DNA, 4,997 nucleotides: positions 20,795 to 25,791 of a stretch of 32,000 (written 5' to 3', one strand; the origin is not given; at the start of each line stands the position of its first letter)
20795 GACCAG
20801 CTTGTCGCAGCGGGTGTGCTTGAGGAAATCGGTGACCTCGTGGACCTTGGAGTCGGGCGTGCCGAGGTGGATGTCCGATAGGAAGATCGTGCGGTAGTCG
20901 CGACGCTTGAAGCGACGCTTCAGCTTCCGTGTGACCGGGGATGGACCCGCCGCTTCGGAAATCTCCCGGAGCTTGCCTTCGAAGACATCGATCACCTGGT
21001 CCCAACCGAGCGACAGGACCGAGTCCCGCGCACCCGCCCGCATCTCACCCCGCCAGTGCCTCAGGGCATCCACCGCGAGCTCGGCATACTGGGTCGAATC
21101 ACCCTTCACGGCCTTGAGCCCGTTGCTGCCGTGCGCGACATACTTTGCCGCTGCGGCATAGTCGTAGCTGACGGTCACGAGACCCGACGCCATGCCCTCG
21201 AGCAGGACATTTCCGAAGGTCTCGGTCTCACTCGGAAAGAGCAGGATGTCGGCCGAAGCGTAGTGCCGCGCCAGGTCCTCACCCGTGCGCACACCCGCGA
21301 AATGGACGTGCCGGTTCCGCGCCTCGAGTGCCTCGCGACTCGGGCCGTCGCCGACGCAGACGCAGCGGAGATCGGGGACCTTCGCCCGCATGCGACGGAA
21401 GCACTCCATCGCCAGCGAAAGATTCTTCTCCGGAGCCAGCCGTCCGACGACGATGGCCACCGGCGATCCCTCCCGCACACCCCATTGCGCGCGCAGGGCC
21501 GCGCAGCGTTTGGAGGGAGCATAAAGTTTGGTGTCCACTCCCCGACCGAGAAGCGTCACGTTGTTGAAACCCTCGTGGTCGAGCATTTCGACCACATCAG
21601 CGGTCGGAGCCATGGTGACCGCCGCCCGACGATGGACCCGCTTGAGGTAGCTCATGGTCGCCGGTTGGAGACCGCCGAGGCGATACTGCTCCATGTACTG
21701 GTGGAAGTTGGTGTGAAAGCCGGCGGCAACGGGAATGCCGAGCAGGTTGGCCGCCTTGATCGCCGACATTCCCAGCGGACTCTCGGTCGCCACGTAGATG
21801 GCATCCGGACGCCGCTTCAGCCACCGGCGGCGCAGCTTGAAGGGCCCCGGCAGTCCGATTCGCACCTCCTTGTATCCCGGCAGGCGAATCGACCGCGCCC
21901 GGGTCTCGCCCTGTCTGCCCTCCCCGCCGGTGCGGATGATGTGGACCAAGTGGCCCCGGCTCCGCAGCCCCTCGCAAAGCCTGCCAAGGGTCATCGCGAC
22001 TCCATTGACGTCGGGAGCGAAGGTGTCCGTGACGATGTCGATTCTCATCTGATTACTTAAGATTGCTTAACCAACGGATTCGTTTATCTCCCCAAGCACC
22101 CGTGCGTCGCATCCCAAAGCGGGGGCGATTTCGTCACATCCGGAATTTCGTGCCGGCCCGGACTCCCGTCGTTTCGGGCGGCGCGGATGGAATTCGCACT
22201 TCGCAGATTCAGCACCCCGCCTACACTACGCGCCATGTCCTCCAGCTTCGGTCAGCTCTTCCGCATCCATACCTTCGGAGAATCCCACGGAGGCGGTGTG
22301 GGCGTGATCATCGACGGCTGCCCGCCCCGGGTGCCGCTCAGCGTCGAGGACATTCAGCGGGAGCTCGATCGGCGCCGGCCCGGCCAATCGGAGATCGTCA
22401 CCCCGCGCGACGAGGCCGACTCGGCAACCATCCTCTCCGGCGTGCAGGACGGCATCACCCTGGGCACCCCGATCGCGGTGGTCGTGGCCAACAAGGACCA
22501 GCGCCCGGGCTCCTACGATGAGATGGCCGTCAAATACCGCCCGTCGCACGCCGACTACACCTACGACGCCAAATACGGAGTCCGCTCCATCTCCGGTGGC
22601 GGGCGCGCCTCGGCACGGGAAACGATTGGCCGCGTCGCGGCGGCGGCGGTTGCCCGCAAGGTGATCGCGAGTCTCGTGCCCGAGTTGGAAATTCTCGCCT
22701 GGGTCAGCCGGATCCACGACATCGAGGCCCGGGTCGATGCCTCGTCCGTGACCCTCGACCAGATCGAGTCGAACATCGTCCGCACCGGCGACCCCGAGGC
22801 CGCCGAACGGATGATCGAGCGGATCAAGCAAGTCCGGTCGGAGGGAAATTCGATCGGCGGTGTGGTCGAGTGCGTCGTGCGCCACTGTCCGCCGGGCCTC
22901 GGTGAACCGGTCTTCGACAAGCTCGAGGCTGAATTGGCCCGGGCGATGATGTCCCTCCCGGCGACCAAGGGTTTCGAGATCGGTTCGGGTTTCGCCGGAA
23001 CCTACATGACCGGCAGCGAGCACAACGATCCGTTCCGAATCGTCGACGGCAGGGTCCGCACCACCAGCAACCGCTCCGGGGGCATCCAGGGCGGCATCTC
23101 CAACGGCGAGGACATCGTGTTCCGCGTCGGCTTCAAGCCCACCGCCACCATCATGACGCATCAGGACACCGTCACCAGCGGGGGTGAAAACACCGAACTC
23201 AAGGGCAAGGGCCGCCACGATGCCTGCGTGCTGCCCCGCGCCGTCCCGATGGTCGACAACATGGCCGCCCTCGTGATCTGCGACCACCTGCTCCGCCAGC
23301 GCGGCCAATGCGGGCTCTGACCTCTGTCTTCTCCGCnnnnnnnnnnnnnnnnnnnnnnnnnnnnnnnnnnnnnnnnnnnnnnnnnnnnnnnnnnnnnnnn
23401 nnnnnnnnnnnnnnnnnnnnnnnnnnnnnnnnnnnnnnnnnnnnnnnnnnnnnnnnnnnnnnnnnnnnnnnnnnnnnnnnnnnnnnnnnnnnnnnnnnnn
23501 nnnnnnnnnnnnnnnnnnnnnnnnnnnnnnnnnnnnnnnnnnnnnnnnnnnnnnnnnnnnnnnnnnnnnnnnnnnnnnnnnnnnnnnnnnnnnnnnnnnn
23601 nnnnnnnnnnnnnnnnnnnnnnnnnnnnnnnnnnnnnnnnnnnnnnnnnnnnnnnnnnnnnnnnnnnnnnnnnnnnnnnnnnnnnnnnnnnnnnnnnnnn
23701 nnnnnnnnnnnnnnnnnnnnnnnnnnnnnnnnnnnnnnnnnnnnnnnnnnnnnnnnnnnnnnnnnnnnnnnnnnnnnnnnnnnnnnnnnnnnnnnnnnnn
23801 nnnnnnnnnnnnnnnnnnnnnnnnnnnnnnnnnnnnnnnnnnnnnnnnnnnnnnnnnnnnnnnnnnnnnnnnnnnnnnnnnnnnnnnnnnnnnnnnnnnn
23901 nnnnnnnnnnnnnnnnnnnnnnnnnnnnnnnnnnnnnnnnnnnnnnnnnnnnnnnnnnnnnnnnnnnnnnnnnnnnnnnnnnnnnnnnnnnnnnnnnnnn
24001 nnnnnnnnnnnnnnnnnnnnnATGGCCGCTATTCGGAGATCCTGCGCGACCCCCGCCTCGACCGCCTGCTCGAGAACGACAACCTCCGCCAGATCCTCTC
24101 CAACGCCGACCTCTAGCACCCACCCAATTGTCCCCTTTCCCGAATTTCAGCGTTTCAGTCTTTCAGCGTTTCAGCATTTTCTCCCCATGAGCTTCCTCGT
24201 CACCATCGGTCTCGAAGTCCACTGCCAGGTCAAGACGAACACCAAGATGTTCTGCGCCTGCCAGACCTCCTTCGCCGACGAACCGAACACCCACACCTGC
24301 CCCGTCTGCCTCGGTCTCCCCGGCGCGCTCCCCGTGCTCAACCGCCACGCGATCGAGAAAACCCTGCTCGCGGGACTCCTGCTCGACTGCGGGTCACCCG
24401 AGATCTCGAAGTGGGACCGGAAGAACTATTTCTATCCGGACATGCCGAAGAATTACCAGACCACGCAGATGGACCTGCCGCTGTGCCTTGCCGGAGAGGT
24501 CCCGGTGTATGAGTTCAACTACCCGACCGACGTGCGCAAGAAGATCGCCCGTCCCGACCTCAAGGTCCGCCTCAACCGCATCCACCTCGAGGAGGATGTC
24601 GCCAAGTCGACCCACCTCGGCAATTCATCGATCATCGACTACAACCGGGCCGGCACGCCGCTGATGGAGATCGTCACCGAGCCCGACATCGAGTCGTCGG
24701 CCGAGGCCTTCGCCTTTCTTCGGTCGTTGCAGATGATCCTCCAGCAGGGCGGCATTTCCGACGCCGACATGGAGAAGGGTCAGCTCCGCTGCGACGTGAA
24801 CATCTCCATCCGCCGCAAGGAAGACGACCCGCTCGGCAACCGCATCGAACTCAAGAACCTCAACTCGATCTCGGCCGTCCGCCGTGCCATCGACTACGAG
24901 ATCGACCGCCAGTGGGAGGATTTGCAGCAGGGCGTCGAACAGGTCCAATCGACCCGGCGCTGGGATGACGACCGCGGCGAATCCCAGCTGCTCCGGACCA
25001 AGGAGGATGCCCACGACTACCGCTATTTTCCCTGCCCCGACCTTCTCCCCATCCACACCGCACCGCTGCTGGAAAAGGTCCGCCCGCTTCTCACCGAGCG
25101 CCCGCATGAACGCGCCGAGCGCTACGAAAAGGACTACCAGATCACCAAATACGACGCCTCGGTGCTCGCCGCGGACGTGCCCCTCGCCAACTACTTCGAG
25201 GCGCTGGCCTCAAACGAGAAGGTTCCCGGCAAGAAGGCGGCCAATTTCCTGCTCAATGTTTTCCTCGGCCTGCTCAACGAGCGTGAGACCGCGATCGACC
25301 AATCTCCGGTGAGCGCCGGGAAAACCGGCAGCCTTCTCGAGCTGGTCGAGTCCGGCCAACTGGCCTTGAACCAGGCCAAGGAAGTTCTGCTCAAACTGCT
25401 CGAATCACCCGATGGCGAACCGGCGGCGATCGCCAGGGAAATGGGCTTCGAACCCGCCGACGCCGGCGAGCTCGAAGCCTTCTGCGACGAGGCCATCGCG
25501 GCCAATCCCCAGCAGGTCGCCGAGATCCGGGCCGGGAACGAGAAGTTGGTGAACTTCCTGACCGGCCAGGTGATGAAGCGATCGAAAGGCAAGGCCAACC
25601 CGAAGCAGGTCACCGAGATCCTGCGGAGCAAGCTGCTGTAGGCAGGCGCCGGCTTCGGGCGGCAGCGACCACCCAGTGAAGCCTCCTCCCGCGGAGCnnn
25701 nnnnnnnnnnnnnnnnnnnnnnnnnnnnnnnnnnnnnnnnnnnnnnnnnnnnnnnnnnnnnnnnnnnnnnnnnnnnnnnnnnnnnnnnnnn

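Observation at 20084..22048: Single-polypeptide fusion of a diacylglycerol-type GT4 glycosyltransferase and a PlcP/LpxH-like metallophosphoesterase: candidate one-enzyme module for phosphate-starvation lipid remodelling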

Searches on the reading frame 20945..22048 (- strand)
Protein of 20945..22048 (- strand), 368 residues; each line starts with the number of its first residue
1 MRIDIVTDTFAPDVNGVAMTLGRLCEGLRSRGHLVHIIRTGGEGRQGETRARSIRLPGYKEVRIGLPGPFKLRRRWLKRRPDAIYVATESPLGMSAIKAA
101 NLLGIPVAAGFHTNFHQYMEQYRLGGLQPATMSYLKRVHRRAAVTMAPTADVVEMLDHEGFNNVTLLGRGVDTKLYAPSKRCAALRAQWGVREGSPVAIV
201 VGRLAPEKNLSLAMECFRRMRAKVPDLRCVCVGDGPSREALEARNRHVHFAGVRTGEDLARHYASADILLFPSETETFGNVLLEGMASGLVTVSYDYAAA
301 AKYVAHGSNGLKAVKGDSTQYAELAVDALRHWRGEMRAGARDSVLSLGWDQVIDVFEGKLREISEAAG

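Call 60: search_dna_similar(query=window:20945-22048:-, collection=plasmids, mode=protein, max_evalue=1e-20, max_rows=40)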
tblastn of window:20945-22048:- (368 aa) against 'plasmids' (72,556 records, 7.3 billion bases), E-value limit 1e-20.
Records with a match: 47; places in all: 48; records where one place covers at least 80% of the query: 38.
Best place of each record, by identity: <60% 47.
By first word of the organism name: Roseomonas 11; Pseudomonas 4; Acinetobacter 4; Rhizobium 4; Ralstonia 3; Streptomyces 3; Bacillus 2; Sphingomonas 2; Listeria 2; Kitasatospora 1; and 11 more.
By predicted mobility (MOB-suite, as given by PLSDB): non-mobilizable 36; mobilizable 7; conjugative 4.
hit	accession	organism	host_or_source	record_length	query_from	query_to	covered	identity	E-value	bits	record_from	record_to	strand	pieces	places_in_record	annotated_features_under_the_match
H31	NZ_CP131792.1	Pseudomonas aeruginosa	Homo sapiens,culture,blood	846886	1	362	98%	42.9%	1e-82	281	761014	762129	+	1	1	glycosyltransferase family 1 protein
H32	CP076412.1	Ralstonia wenshanensis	soil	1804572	1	367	100%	42.2%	5e-80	273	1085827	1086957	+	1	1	glycosyltransferase family 1 protein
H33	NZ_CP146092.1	Ralstonia sp. RRA.1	-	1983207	1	367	100%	41.7%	1e-78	270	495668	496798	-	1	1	none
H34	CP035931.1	Acinetobacter baumannii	Homo sapiens,blood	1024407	1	363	99%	35.7%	7e-66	233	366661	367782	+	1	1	glycosyltransferase family 1 protein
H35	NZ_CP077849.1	Acinetobacter baumannii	Homo sapiens,Rectal swab_P28_BU14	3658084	1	363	99%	35.7%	7e-66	233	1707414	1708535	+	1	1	none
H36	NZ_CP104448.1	Acinetobacter baumannii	Homo sapiens,sputum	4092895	1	363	99%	35.7%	1e-65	232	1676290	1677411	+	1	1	none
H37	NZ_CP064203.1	Acinetobacter baumannii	Homo sapiens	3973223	1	363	99%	35.7%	2e-65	231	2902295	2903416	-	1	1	none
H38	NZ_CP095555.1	Roseomonas gilardii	single cell,blood and other clinical ...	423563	2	364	99%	33.0%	2e-38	153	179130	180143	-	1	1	glycosyltransferase family 1 protein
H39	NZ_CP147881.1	Roseomonas mucosa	cell culture,Styx glacier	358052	2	365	99%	32.8%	9e-38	151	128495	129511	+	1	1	glycosyltransferase family 1 protein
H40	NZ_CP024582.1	Roseomonas sp. FDAARGOS_362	Homo sapiens,peripheral Blood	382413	2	365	99%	32.8%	9e-38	151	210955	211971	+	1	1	glycosyltransferase family 1 protein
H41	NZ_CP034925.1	Roseomonas mucosa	Homo sapiens,tissue sample,Clinical, ...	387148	2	365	99%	32.8%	9e-38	151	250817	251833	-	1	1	glycosyltransferase family 1 protein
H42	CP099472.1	Roseomonas mucosa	Human skin,single cell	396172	2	365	99%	32.5%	3e-37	150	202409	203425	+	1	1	glycosyltransferase family 1 protein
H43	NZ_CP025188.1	Roseomonas mucosa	Homo sapiens,clinical, human skin, ...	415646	2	365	99%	32.2%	1e-38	154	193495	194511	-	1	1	glycosyltransferase family 1 protein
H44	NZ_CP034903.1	Roseomonas mucosa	Homo sapiens,tissue sample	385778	2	365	99%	32.2%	6e-38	152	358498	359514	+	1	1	glycosyltransferase family 1 protein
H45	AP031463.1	Roseomonas mucosa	Homo sapiens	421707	2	365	99%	32.2%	6e-38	152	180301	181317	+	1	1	glycosyltransferase family 1 protein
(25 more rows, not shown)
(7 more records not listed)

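Call 62: get_annotated_region(hit=H31, flank=5000)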
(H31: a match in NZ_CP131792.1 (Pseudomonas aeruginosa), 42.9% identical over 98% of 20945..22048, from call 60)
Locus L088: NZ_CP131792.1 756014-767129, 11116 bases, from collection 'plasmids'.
description: Pseudomonas aeruginosa strain 2014S05-249 plasmid p2014S05-249-1, complete sequence
organism: Pseudomonas aeruginosa (NCBI taxid 287)
taxonomy: Bacteria; Pseudomonadota; Gammaproteobacteria; Pseudomonadales; Pseudomonadaceae; Pseudomonas; Pseudomonas aeruginosa
host: -; source: Homo sapiens,culture,blood; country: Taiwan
typing (MOB-suite, as given by PLSDB): conjugative; replicon rep_cluster_322; relaxase MOBH; mating-pair formation MPF_G
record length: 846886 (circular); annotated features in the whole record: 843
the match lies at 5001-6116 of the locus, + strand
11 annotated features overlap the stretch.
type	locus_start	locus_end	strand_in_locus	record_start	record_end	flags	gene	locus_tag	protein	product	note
CDS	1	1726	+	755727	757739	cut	cerN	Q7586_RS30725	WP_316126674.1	ceramidase CerN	-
CDS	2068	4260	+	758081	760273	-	-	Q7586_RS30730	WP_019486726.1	phospholipase C, phosphocholine-specific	-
CDS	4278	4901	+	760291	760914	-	plcR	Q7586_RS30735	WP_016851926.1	phospholipase C accessory protein PlcR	-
CDS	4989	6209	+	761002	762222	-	-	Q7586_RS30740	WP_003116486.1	glycosyltransferase family 1 protein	-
CDS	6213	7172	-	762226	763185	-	-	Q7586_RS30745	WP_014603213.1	DegV family protein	-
CDS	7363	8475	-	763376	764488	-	-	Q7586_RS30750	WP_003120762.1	NADH:flavin oxidoreductase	-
CDS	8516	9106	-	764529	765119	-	-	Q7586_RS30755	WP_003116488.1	TetR/AcrR family transcriptional regulator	-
CDS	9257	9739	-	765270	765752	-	-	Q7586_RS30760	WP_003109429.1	glutathione peroxidase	-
CDS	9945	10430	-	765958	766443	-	-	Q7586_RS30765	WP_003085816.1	peptidylprolyl isomerase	-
CDS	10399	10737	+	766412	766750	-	-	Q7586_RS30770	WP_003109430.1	DUF3565 domain-containing protein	-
CDS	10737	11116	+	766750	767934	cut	-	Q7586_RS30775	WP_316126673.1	acetate kinase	GO:0006085 - acetyl-CoA biosynthetic process [Evidence IEA]; GO:0016310 - phosphorylation [Evidence IEA]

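Call 75: search_protein_families(library=ncbifam, proteins=[L088:4989-6209:+, window:20945-22048:-], max_evalue=1e-10)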
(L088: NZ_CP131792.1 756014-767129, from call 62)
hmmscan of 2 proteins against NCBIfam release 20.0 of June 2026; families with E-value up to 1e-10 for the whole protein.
L088:4989-6209:+ (406 aa): 13 families
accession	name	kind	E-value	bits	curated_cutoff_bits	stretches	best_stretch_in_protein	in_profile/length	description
NF053787.1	GlcN_PG_synth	equivalog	2.3e-39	135.2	480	1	9-372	5-354/361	N-acetylglucosaminyl phosphatidylglycerol synthase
NF049988.1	MGlcDAGSynMgs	equivalog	2.8e-27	96.1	400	1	6-366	2-376/398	alpha-monoglucosyldiacylglycerol synthase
TIGR03088.1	stp2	hypoth_equivalog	1.9e-22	79.8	409.05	1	173-372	161-368/374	TIGR03088 family PEP-CTERM/XrtA system glycosyltransferase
TIGR03449.1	mycothiol_MshA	equivalog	3.5e-21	75.6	462.5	1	172-377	188-403/406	D-inositol-3-phosphate glycosyltransferase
TIGR03999.1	thiol_BshA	equivalog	1.8e-20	73.2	273.7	1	177-376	172-372/375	N-acetyl-alpha-D-glucosaminyl L-malate synthase BshA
TIGR04063.1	stp3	hypoth_equivalog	7.7e-20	71.1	442.05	1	81-373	83-391/397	TIGR04063 family PEP-CTERM/XrtA system glycosyltransferase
TIGR04047.1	MSMEG_0565_glyc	hypoth_equivalog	4.1e-15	55.7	259.85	1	163-373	150-371/373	MSMEG_0565 family glycosyltransferase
NF053513.1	Gtran_IagA_BgsA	equivalog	6.3e-14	51.7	460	1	89-375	42-329/333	LTA glycolipid anchor biosynthesis glycosyltransferase, IagA/BgsA family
TIGR04157.1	glyco_rSAM_CFB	subfamily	2.1e-12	46.8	400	1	172-330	193-353/406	TIGR04157 family glycosyltransferase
NF038295.1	EPS_HpsP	equivalog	2.1e-12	46.7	550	1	180-369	184-379/388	hormogonium polysaccharide biosynthesis glycosyltransferase HpsP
NF041876.1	EPS_EpsE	equivalog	1.8e-11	43.9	400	1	165-360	179-378/389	exopolysaccharide biosynthesis GT4 family glycosyltransferase EpsE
NF007640.0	PRK10307.1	subfamily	2.2e-11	43.3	276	0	172-375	194-405/411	WcaI family glycosyltransferase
NF047684.1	TeichurnBiosyTuaC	equivalog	3.1e-11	42.8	550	1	176-335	189-346/391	teichuronic acid biosynthesis protein TuaC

window:20945-22048:- (368 aa): 10 families
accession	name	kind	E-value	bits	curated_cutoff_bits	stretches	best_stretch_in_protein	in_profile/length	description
NF053787.1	GlcN_PG_synth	equivalog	6.9e-38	130.4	480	1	5-363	5-359/361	N-acetylglucosaminyl phosphatidylglycerol synthase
NF049988.1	MGlcDAGSynMgs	equivalog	1.2e-29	103.9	400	1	1-347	1-371/398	alpha-monoglucosyldiacylglycerol synthase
TIGR03999.1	thiol_BshA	equivalog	2.6e-19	69.4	273.7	1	144-332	151-339/375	N-acetyl-alpha-D-glucosaminyl L-malate synthase BshA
TIGR04047.1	MSMEG_0565_glyc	hypoth_equivalog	1.3e-16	60.6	259.85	1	130-352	127-363/373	MSMEG_0565 family glycosyltransferase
TIGR04157.1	glyco_rSAM_CFB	subfamily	7.1e-15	54.9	400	1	165-330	196-365/406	TIGR04157 family glycosyltransferase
TIGR03088.1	stp2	hypoth_equivalog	1.4e-14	53.9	409.05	1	165-323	163-330/374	TIGR03088 family PEP-CTERM/XrtA system glycosyltransferase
TIGR03449.1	mycothiol_MshA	equivalog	1.4e-14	53.8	462.5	1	143-355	170-395/406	D-inositol-3-phosphate glycosyltransferase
NF053513.1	Gtran_IagA_BgsA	equivalog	1.8e-13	50.2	460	1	82-313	45-283/333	LTA glycolipid anchor biosynthesis glycosyltransferase, IagA/BgsA family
TIGR04063.1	stp3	hypoth_equivalog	1.1e-11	44.3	442.05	1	162-345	180-376/397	TIGR04063 family PEP-CTERM/XrtA system glycosyltransferase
TIGR02149.1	glgA_Coryne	subfamily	5.3e-11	42.3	302.4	0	136-323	143-343/391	glycogen synthase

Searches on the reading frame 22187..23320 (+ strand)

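Call 9: search_protein_families(library=pfam, proteins=[window:22187-23320:+], max_evalue=0.00001)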
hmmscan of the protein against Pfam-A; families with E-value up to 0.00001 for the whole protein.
window:22187-23320:+ (377 aa): 1 family
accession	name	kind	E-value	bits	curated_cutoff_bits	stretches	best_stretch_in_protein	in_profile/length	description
PF01264.26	Chorismate_synt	-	7.4e-133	442.7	27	1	25-369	1-327/327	Chorismate synthase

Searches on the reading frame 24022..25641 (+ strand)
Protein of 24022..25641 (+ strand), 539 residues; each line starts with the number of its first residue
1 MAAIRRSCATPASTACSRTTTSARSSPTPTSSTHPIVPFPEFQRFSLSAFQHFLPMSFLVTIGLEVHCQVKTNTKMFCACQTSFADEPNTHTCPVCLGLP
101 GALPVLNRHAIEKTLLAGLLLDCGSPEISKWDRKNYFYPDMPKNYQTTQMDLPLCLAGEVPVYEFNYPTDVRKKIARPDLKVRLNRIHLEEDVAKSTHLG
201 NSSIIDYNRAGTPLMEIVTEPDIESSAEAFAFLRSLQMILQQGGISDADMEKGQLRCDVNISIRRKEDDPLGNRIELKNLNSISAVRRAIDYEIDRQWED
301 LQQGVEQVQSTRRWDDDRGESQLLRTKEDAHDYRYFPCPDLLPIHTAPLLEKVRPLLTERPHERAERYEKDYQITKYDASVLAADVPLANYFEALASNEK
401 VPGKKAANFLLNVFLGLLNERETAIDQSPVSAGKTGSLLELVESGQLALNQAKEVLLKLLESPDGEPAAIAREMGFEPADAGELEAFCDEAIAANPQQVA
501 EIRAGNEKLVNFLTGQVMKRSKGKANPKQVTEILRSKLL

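Call 9: search_protein_families(library=pfam, proteins=[window:24022-25641:+], max_evalue=0.00001)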
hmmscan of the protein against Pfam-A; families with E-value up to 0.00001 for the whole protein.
window:24022-25641:+ (539 aa): 2 families
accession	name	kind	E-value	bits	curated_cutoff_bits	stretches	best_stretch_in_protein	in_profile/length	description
PF02934.20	GatB_N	-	5.5e-107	357.5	23.4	1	60-346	1-271/277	GatB/GatE catalytic domain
PF02637.23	GatB_Yqey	-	2.3e-40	138.3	27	1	390-538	1-148/148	GatB domain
